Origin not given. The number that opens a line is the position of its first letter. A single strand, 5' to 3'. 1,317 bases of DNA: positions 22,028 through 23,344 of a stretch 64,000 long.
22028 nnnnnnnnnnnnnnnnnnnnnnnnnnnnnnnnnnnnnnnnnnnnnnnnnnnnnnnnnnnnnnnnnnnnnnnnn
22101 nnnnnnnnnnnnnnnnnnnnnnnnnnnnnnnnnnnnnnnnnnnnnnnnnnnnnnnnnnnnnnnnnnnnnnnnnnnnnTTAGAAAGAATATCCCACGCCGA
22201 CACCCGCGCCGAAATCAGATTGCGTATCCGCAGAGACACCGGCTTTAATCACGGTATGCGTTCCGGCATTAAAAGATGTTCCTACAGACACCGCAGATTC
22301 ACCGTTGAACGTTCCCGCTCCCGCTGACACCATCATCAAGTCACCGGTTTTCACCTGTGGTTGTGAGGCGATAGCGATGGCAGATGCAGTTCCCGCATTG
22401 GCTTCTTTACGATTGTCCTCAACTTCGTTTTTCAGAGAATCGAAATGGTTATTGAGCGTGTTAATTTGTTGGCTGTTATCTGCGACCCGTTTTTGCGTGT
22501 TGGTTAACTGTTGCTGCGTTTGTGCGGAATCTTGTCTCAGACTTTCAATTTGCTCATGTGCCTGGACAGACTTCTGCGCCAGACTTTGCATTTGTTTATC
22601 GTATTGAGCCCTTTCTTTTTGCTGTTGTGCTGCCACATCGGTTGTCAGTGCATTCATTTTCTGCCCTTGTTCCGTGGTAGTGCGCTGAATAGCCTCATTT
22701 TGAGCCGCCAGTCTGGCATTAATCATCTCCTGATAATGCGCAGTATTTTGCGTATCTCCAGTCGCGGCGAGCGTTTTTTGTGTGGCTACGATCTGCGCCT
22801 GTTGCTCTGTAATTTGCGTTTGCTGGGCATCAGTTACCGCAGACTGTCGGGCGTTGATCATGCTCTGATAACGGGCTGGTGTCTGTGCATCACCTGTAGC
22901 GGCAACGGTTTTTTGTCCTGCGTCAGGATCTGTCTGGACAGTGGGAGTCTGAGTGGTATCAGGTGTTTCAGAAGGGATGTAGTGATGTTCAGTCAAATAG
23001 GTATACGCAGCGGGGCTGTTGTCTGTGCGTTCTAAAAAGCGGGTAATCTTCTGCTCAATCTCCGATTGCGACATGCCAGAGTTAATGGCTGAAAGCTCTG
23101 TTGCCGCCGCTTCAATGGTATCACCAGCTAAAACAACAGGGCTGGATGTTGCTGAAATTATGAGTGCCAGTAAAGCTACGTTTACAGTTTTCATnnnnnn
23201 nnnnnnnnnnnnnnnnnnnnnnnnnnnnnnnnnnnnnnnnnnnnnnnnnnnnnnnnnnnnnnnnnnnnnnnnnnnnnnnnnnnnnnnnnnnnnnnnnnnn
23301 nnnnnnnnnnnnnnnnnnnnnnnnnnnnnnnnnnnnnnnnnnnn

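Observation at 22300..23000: Internal ~45-aa tandem duplication in the coiled-coil stalk of the YadA-anchor protein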

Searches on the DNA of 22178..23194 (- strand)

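Call 8: search_dna_similar(query=window:22178-23194:-, collection=ecoli_genomes, mode=near, max_rows=40, rows=spread)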
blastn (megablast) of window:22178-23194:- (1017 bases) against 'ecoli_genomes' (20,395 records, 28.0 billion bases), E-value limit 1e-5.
Records with a match: 1412; places in all: 1415; records where one place covers at least 80% of the query: 1027.
Genomes with a match: 1412 of 5426; with a place that covers at least 80% of the query: 1027. Places per genome that has any: lowest 1, median 1, highest 2. On chromosomes: 1415 places; on plasmids: 0.
Best place of each record, by identity: 95-99% 1028; 90-95% 16; 80-90% 368.
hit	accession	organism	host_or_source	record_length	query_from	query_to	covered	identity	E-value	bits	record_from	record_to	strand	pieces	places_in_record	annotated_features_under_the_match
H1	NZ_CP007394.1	Escherichia coli strain ST2747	-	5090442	1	1017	100%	98.7%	0e+0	1807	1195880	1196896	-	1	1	YadA family autotransporter adhesin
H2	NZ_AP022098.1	Escherichia coli strain WP4-S18-ESBL-09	-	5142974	1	1017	100%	98.5%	0e+0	1796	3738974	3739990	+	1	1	YadA family autotransporter adhesin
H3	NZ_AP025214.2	Escherichia coli strain 2017.09.02CC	Homo sapiens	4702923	1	1017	100%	98.5%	0e+0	1796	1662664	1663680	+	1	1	YadA family autotransporter adhesin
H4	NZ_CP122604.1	Escherichia coli strain ETEC6334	Sus scrofa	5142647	1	1017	100%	98.5%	0e+0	1796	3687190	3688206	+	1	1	YadA family autotransporter adhesin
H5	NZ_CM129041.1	Escherichia coli strain 500010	Homo sapiens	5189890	1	1017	100%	98.5%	0e+0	1796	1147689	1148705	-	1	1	YadA family autotransporter adhesin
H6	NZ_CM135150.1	Escherichia coli strain 54214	Homo sapiens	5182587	1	1017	100%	98.5%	0e+0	1796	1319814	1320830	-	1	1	YadA family autotransporter adhesin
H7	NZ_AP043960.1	Escherichia coli strain 21AH004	Felis catus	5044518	1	1017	100%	98.5%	0e+0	1796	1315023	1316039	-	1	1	YadA family autotransporter adhesin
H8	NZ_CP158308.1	Escherichia coli strain CM2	Chicken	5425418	1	1017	100%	98.3%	0e+0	1784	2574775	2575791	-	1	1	YadA family autotransporter adhesin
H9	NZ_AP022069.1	Escherichia coli strain WP4-W18-ESBL-09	-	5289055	1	1017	100%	98.2%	0e+0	1779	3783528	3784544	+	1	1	YadA family autotransporter adhesin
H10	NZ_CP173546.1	Escherichia coli strain 98205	Homo sapiens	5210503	1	1017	100%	98.2%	0e+0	1779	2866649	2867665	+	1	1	YadA family autotransporter adhesin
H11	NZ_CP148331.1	Escherichia coli strain Z1323HEC0462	Homo sapiens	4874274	1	1017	100%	98.2%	0e+0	1779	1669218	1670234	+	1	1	YadA family autotransporter adhesin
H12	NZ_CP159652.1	Escherichia coli strain Z226-1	hospital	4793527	1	1017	100%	98.1%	0e+0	1773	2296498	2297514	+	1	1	YadA family autotransporter adhesin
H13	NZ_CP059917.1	Escherichia coli strain 64.1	Turkey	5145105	1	1017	100%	98.0%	0e+0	1768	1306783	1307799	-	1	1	YadA family autotransporter adhesin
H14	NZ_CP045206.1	Escherichia coli strain DE17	Duck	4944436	1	1017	100%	98.0%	0e+0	1768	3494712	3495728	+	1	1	YadA family autotransporter adhesin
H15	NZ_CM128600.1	Escherichia coli strain E400634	Homo sapiens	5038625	1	1017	100%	98.0%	0e+0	1768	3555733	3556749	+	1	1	YadA family autotransporter adhesin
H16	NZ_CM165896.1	Escherichia coli strain N31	Homo sapiens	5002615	1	1017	100%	98.0%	0e+0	1768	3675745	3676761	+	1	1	YadA family autotransporter adhesin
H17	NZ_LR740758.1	Escherichia coli strain BEN5202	Gallus gallus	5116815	1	1017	100%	98.0%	0e+0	1768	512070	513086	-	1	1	YadA family autotransporter adhesin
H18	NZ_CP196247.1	Escherichia coli strain AH21G053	Homo sapiens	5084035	1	1017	100%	97.8%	0e+0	1757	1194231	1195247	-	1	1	YadA-like family protein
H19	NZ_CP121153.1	Escherichia coli strain E57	bovine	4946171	1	1017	100%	97.1%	0e+0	1712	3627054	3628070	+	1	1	YadA family autotransporter adhesin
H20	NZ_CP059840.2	Escherichia coli strain E2348/69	Homo sapiens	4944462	1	1017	100%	96.9%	0e+0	1701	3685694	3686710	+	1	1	YadA C-terminal domain-containing protein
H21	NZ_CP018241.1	Escherichia coli strain 319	missing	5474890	1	1017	100%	95.2%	0e+0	1607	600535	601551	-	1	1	YadA family autotransporter adhesin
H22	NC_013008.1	Escherichia coli O157:H7 str. TW14359 strain TW14359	-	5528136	1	1017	100%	95.2%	0e+0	1607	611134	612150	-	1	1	YadA family autotransporter adhesin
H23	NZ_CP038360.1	Escherichia coli O157:H7 strain F7386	missing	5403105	1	1017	100%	95.2%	0e+0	1607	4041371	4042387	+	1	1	YadA family autotransporter adhesin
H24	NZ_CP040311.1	Escherichia coli strain F3398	Ground beef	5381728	1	1017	100%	95.2%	0e+0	1607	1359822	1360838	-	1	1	YadA family autotransporter adhesin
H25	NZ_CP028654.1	Escherichia coli strain 122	cattle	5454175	1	1017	100%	95.2%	0e+0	1607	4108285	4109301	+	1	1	YadA family autotransporter adhesin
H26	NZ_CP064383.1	Escherichia coli O157:H7 strain PartA-EcoliO157H7-RM8376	missing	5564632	1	1017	100%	95.2%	0e+0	1607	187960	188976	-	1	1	YadA family autotransporter adhesin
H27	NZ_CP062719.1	Escherichia coli O157:H7 strain Z1816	Bovine Faeces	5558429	1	1017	100%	95.2%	0e+0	1607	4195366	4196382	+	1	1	YadA family autotransporter adhesin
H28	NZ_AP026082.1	Escherichia coli strain F765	Homo sapiens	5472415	1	1017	100%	95.2%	0e+0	1607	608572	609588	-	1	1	YadA family autotransporter adhesin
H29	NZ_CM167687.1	Escherichia coli strain NCCP 13907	Homo sapiens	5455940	1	1017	100%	95.2%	0e+0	1607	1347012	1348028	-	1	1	YadA family autotransporter adhesin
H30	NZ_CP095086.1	Escherichia coli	Homo sapiens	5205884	379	1017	63%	83.4%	2e-164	588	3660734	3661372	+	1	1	YadA-like family protein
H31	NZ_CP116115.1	Escherichia coli strain DETEC-P793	ICU patient rectal swab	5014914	379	1017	63%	83.4%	2e-164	588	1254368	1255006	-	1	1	YadA-like family protein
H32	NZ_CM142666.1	Escherichia coli strain UID2309220026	Homo sapiens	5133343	379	1017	63%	83.4%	2e-164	588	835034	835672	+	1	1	YadA-like family protein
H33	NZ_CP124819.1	Escherichia coli strain C325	Homo sapiens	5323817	362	1017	65%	80.0%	8e-134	486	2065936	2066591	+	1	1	YadA-like family protein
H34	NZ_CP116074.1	Escherichia coli strain DETEC-S586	ICU staff rectal swab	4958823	400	1017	61%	82.7%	5e-151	544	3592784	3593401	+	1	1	YadA-like family protein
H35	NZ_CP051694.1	Escherichia coli strain SCU-313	Homo sapiens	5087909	400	1017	61%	82.5%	2e-149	538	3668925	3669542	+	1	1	YadA-like family protein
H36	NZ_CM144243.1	Escherichia coli strain DG341-1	chicken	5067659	400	1017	61%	82.5%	2e-149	538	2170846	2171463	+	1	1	YadA-like family protein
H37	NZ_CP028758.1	Escherichia coli strain A16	Otter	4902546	457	1017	55%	84.8%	5e-156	560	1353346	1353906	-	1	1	YadA-like family protein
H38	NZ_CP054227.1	Escherichia coli strain EcPF15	Homo sapiens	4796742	457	1017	55%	84.0%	2e-149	538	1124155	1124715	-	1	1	YadA-like family protein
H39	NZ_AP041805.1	Escherichia coli O166:H15 strain JNE070796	Homo sapiens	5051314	457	1017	55%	84.0%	2e-149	538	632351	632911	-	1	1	YadA-like family protein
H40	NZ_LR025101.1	Escherichia coli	-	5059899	637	1017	37%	91.9%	1e-147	532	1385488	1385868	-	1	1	YadA-like family protein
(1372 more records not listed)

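Call 9: get_annotated_region(hit=H30, flank=3000)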
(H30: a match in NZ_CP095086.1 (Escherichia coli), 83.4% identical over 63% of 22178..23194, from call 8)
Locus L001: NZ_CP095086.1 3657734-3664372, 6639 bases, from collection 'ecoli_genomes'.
description: Escherichia coli isolate EC5654 chromosome, complete genome
organism: Escherichia coli (NCBI taxid 562)
replicon: chromosome; assembly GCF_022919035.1
host: Homo sapiens; source: Vaginal secretion; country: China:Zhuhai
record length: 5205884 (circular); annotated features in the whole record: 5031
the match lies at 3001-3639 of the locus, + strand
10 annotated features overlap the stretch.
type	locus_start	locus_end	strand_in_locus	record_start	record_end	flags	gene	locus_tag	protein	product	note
CDS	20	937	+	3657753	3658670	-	qmcA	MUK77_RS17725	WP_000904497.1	SPFH domain-containing protein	-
CDS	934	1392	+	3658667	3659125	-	ybbJ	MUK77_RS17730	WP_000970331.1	NfeD family protein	-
CDS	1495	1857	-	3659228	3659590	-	-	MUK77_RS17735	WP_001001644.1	hypothetical protein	-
CDS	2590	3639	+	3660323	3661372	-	-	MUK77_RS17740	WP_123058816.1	YadA-like family protein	-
CDS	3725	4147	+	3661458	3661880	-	-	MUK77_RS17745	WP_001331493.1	hypothetical protein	-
CDS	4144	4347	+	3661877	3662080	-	-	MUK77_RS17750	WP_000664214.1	hypothetical protein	-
CDS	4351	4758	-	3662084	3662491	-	cueR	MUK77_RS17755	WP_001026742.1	Cu(I)-responsive transcriptional regulator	-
CDS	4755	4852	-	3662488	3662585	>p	-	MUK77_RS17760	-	hypothetical protein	frameshifted; incomplete; partial in the middle of a contig; missing N-terminus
CDS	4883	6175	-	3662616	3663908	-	ybaT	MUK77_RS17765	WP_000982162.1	APC family permease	-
CDS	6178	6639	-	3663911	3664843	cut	glsA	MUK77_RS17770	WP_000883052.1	glutaminase A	-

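Call 10: get_annotated_region(hit=H33, flank=3000)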
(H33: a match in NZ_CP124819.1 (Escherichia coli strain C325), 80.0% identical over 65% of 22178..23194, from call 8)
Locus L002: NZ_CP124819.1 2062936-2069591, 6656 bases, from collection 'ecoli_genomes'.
description: Escherichia coli strain C325 chromosome, complete genome
organism: Escherichia coli strain C325 (NCBI taxid 562)
replicon: chromosome; assembly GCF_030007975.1
host: Homo sapiens; source: Human gut; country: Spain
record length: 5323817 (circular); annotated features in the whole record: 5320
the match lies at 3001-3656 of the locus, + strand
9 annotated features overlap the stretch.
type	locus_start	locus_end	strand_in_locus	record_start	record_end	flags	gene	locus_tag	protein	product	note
CDS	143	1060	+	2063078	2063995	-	qmcA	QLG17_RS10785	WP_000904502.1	SPFH domain-containing protein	-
CDS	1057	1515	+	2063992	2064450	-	ybbJ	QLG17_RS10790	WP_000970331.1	NfeD family protein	-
CDS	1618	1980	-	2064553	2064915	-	-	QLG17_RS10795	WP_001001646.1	hypothetical protein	-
CDS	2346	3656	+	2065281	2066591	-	-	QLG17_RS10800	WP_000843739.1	YadA-like family protein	-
CDS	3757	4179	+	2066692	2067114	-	-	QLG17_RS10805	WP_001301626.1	lipoprotein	-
CDS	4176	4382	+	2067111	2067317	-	-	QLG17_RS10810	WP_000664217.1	hypothetical protein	-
CDS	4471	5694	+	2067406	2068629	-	-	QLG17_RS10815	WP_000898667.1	hypothetical protein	-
CDS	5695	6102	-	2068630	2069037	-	cueR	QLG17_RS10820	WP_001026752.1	Cu(I)-responsive transcriptional regulator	-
CDS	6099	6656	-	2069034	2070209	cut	-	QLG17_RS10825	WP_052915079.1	HlyD family type I secretion periplasmic adaptor subunit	-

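Call 11: get_annotated_region(hit=H37, flank=3000)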
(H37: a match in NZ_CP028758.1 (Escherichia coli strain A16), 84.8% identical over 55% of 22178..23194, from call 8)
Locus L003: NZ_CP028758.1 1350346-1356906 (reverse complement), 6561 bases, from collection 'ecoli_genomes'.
description: Escherichia coli strain A16 chromosome, complete genome
organism: Escherichia coli strain A16 (NCBI taxid 562)
replicon: chromosome; assembly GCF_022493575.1
host: Otter; source: feces; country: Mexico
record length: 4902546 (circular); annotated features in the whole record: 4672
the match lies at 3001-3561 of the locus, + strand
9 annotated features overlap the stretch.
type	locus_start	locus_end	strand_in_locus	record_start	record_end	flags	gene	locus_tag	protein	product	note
CDS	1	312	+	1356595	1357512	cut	qmcA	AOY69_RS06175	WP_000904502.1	SPFH domain-containing protein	-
CDS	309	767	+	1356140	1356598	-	ybbJ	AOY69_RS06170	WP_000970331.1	NfeD family protein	-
CDS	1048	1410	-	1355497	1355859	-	-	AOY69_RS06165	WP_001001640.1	hypothetical protein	-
CDS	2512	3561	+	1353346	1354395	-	-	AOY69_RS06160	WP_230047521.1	YadA-like family protein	-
CDS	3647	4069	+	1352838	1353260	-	-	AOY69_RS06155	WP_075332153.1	hypothetical protein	-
CDS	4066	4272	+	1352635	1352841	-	-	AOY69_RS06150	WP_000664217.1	hypothetical protein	-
CDS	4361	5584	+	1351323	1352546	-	-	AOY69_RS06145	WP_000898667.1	hypothetical protein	-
CDS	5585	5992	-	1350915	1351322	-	cueR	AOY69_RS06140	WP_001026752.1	Cu(I)-responsive transcriptional regulator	-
CDS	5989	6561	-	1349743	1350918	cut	-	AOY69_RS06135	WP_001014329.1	HlyD family type I secretion periplasmic adaptor subunit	-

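Call 12: get_annotated_region(hit=H40, flank=3000)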
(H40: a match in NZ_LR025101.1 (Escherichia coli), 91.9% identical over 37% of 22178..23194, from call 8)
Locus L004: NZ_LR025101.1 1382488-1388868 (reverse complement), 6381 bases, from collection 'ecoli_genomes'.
description: Escherichia coli isolate EC-1639 chromosome 1, complete sequence
organism: Escherichia coli (NCBI taxid 562)
replicon: chromosome; assembly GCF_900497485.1
host: -; source: -; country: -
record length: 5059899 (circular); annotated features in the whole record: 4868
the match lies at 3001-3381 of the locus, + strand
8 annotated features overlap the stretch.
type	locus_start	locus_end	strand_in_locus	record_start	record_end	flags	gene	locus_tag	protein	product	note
CDS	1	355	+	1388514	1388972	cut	ybbJ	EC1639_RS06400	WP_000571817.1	NfeD family protein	-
CDS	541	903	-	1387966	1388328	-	-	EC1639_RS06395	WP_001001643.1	hypothetical protein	-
CDS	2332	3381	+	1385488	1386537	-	-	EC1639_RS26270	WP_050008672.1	YadA-like family protein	-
CDS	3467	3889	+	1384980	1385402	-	-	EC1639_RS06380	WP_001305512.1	hypothetical protein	-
CDS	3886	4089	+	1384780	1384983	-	-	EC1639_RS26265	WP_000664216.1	hypothetical protein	-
CDS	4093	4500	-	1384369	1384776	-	cueR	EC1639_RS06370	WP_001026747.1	Cu(I)-responsive transcriptional regulator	-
CDS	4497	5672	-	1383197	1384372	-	-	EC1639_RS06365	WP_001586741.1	HlyD family type I secretion periplasmic adaptor subunit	-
CDS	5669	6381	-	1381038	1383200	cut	-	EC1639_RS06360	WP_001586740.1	type I secretion system permease/ATPase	-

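Call 42: search_dna_similar(query=L007:4001-5494:+, collection=ecoli_genomes, mode=near, max_rows=40, rows=spread)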
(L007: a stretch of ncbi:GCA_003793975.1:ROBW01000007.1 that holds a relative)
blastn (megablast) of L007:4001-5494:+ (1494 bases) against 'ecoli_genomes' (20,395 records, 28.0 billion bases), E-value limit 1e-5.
Records with a match: 410; places in all: 627; records where one place covers at least 80% of the query: 170.
Genomes with a match: 410 of 5426; with a place that covers at least 80% of the query: 170. Places per genome that has any: lowest 1, median 1, highest 5. On chromosomes: 627 places; on plasmids: 0.
Best place of each record, by identity: 90-95% 1; 80-90% 384; 60-80% 25.
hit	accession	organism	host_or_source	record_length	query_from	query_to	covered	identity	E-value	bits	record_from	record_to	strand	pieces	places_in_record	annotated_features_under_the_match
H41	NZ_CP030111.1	Escherichia coli strain MCJCHV-1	Homo sapiens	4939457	1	1494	93%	87.0%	0e+0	1564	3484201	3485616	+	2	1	YadA-like family protein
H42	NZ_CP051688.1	Escherichia coli strain SCU-387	Homo sapiens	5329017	1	1494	93%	87.0%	0e+0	1564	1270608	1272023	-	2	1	YadA-like family protein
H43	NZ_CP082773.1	Escherichia coli O99:H6 strain CU42ET-1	Homo sapiens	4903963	1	1494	93%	87.0%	0e+0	1564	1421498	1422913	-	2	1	YadA-like family protein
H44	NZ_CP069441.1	Escherichia coli strain FDAARGOS_1261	Homo sapiens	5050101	1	1494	93%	87.0%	0e+0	1564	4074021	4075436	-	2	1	YadA-like family protein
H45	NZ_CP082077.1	Escherichia coli strain MS20657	Homo sapiens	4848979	1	1494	93%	87.0%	0e+0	1564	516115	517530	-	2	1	YadA-like family protein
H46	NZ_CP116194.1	Escherichia coli strain DETEC-E1005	sink drain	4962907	1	1494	93%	87.0%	0e+0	1564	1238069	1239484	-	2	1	YadA-like family protein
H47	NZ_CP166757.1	Escherichia coli strain CRE287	Homo sapiens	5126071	1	1494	93%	87.0%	0e+0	1564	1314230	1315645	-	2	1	YadA-like family protein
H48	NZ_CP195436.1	Escherichia coli strain 23AR0762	Homo sapiens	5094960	1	1494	93%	87.0%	0e+0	1564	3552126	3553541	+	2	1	YadA-like family protein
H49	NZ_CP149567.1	Escherichia coli strain 1410D004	Sus scrofa domesticus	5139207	1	1494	93%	87.0%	0e+0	1564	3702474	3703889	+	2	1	YadA-like family protein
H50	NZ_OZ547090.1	Escherichia coli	Homo sapiens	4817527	1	1494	93%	87.0%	0e+0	1564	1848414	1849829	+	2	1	YadA-like family protein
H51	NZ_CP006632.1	Escherichia coli PCN033 strain PCN033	-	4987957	1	1494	93%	86.5%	0e+0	1524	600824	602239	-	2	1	YadA-like family protein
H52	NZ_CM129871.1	Escherichia coli strain PCP07014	seawater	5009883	1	1494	93%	86.4%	0e+0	1519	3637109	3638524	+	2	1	YadA-like family protein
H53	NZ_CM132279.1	Escherichia coli strain 19AR0646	Homo sapiens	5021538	1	1494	93%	86.4%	0e+0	1519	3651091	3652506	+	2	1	YadA-like family protein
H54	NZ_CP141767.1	Escherichia coli strain T-HYM1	duck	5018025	1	1494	92%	86.2%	0e+0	1486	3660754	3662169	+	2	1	YadA-like family protein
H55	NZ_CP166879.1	Escherichia coli strain 48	Fecal sample from a deer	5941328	1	1494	85%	86.4%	0e+0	1388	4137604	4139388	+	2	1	YadA-like family protein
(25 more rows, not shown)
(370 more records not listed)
